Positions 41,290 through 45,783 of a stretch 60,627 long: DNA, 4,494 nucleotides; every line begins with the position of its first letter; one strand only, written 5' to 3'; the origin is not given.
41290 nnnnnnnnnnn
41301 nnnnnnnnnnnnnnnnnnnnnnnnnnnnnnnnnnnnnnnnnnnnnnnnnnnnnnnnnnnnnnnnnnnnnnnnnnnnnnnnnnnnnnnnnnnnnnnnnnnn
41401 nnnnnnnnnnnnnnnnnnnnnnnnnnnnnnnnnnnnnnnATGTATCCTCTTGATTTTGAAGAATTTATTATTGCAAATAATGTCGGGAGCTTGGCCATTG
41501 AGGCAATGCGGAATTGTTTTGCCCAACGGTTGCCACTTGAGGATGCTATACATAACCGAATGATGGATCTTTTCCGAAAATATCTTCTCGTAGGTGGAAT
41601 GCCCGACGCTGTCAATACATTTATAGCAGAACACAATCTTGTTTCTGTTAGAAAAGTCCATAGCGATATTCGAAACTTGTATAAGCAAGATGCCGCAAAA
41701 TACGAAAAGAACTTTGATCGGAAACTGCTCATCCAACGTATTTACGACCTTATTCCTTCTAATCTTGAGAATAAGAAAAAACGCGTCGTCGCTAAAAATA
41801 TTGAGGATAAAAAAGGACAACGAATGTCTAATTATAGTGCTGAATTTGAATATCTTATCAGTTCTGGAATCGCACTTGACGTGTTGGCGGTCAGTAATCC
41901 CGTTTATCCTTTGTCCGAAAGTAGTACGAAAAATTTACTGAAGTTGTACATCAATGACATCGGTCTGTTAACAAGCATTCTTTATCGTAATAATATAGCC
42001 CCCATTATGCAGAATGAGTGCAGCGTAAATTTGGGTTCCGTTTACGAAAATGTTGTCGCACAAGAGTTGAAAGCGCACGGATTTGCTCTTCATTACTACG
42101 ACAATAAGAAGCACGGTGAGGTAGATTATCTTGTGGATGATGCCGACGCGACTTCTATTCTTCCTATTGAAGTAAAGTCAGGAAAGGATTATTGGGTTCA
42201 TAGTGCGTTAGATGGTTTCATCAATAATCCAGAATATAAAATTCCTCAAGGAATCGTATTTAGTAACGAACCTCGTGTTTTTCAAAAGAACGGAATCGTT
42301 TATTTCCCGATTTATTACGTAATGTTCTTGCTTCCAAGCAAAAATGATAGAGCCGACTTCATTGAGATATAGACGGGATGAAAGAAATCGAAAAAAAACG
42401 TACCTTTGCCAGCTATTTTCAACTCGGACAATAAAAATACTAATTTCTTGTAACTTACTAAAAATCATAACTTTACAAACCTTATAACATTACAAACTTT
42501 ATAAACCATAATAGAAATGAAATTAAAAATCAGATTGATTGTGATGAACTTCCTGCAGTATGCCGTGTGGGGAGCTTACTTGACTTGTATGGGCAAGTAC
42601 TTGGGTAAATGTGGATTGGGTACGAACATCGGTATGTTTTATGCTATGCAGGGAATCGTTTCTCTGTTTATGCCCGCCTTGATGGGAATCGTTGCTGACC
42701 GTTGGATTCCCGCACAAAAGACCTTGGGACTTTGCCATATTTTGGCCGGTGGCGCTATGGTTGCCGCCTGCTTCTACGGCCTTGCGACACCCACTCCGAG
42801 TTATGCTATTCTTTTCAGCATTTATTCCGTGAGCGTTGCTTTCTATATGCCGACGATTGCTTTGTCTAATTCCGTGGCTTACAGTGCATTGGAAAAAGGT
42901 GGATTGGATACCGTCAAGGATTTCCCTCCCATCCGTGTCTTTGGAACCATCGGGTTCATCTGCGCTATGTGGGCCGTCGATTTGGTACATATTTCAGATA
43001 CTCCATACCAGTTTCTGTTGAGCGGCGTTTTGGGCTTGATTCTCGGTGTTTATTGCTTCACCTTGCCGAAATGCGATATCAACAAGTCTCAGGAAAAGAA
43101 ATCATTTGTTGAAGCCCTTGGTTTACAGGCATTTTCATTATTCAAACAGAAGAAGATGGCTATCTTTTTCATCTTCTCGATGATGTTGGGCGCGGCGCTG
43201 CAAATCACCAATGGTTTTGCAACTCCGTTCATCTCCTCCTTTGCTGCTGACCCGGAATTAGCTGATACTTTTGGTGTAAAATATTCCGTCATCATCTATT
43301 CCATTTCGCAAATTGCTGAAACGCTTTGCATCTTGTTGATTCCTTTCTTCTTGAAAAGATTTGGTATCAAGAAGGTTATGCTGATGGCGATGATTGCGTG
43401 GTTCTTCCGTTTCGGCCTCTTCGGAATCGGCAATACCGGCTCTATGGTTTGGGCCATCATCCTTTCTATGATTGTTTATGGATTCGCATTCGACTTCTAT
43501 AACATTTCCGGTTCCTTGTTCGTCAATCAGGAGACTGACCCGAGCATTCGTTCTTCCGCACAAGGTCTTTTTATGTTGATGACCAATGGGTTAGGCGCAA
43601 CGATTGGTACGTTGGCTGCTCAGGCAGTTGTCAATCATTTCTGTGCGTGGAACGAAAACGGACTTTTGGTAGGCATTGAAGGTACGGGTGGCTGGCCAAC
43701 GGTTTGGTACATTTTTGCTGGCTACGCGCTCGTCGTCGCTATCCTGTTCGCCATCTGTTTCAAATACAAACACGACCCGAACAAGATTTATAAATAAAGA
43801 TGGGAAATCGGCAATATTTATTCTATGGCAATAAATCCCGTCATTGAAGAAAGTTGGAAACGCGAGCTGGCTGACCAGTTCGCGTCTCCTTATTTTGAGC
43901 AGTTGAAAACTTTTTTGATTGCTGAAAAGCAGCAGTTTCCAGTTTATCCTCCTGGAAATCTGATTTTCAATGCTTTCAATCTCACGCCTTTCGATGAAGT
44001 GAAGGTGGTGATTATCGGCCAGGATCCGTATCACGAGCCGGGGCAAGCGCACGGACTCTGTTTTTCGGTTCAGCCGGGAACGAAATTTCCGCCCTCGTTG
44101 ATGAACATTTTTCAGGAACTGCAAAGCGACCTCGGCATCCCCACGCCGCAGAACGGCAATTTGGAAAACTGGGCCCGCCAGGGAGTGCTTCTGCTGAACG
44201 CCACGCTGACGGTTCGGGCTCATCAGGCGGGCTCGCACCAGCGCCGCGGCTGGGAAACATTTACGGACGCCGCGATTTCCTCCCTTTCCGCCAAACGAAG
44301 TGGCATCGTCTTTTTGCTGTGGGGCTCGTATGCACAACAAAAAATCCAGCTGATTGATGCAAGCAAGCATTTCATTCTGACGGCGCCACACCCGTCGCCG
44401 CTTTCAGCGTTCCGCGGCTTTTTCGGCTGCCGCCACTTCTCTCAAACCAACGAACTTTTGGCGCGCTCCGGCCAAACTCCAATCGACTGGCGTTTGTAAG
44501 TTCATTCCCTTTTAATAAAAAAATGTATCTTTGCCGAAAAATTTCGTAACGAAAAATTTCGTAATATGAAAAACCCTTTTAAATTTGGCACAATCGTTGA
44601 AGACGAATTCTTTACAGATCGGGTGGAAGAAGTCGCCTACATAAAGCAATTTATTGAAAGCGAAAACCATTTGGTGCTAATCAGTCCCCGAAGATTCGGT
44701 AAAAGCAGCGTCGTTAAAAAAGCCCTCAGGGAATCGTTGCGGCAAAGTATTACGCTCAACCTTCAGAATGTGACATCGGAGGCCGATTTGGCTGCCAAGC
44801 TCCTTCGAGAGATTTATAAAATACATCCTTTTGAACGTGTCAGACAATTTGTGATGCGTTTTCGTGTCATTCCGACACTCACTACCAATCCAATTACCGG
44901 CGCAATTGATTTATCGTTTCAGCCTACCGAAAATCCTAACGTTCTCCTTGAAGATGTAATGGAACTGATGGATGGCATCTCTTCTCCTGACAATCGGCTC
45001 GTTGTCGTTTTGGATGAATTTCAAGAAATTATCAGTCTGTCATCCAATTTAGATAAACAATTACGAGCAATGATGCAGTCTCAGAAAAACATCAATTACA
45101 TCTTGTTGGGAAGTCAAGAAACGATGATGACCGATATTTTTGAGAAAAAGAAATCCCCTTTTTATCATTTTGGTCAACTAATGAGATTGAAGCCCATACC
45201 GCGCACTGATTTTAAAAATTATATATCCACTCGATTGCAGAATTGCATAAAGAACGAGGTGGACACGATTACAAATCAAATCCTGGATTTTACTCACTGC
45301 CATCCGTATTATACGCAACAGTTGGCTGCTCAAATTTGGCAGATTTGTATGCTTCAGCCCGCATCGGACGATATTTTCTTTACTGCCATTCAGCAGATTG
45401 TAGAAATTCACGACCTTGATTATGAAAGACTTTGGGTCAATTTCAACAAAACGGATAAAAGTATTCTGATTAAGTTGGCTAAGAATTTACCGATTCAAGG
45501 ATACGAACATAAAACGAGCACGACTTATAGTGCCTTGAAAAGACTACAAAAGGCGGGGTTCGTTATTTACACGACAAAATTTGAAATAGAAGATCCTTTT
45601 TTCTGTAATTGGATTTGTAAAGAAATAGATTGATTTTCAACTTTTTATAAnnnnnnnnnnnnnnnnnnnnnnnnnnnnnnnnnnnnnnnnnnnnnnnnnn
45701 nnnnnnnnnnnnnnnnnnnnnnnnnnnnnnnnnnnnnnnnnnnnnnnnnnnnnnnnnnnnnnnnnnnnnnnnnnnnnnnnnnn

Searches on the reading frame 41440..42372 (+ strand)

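Call 14: search_protein_families(library=pfam, proteins=[window:41440-42372:+], max_evalue=0.001)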
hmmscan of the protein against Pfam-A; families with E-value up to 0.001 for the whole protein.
window:41440-42372:+ (310 aa): 1 family
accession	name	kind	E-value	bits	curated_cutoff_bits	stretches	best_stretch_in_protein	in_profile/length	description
PF13635.12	DUF4143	-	1.2e-21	77.6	28.1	1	83-248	2-160/160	Domain of unknown function (DUF4143)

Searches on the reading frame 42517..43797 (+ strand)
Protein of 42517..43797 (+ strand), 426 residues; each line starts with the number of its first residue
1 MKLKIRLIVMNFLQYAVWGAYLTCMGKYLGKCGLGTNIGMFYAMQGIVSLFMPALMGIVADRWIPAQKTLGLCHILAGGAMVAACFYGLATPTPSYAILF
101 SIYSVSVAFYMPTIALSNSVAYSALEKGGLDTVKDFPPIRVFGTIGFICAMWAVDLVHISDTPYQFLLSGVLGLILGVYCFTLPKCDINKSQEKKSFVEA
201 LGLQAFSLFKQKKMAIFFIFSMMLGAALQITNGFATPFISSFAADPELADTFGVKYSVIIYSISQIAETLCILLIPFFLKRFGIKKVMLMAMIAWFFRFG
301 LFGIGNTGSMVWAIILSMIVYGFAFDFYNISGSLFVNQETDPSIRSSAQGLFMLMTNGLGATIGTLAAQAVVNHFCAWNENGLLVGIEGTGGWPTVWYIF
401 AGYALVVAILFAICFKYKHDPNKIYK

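Call 14: search_protein_families(library=pfam, proteins=[window:42517-43797:+], max_evalue=0.001)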
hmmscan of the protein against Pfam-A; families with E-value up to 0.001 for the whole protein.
window:42517-43797:+ (426 aa): 3 families
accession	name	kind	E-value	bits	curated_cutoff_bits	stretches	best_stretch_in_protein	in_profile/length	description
PF03825.22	Nuc_H_symport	-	3.5e-119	398.8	25.9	1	1-420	1-400/400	Nucleoside H+ symporter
PF12832.13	MFS_1_like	-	3.8e-25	89.2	25.2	1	5-375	2-365/373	MFS_1 like family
PF07690.21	MFS_1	-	3.5e-20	72.7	33.4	2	143-365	130-347/347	Major Facilitator Superfamily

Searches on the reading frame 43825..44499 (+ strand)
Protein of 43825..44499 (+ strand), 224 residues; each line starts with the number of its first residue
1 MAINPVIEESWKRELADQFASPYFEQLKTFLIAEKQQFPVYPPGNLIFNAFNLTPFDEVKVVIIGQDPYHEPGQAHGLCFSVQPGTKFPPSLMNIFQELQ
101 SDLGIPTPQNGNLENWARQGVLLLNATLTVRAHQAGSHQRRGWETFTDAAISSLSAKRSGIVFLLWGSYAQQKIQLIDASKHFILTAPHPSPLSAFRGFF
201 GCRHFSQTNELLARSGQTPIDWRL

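Call 14: search_protein_families(library=pfam, proteins=[window:43825-44499:+], max_evalue=0.001)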
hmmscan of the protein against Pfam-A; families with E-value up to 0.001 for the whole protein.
window:43825-44499:+ (224 aa): 1 family
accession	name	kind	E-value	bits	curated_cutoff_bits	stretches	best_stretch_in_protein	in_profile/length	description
PF03167.25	UDG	-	2.4e-19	70.3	24.3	1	55-212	5-140/141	Uracil DNA glycosylase superfamily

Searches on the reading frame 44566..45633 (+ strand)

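Call 14: search_protein_families(library=pfam, proteins=[window:44566-45633:+], max_evalue=0.001)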
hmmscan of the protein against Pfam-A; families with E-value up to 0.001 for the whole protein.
window:44566-45633:+ (355 aa): 6 families
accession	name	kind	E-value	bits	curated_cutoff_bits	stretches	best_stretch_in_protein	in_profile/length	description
PF13173.12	AAA_14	-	3e-09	37.4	27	1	125-189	49-104/129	AAA domain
PF01637.24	ATPase_2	-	3.9e-08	33.8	33.2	1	16-220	1-191/225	ATPase domain predominantly from Archaea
PF13401.12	AAA_22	-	5.9e-08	33.5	27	1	32-185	4-125/130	AAA domain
PF09820.16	AAA-ATPase_like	-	0.00014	22.2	26.1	0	20-51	18-49/201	Predicted AAA-ATPase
PF20703.3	nSTAND1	-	0.00041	20.5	27.1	1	12-191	12-167/379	Novel STAND NTPase 1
PF13191.12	AAA_16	-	0.00068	20.6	32.6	0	34-172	25-161/167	AAA ATPase domain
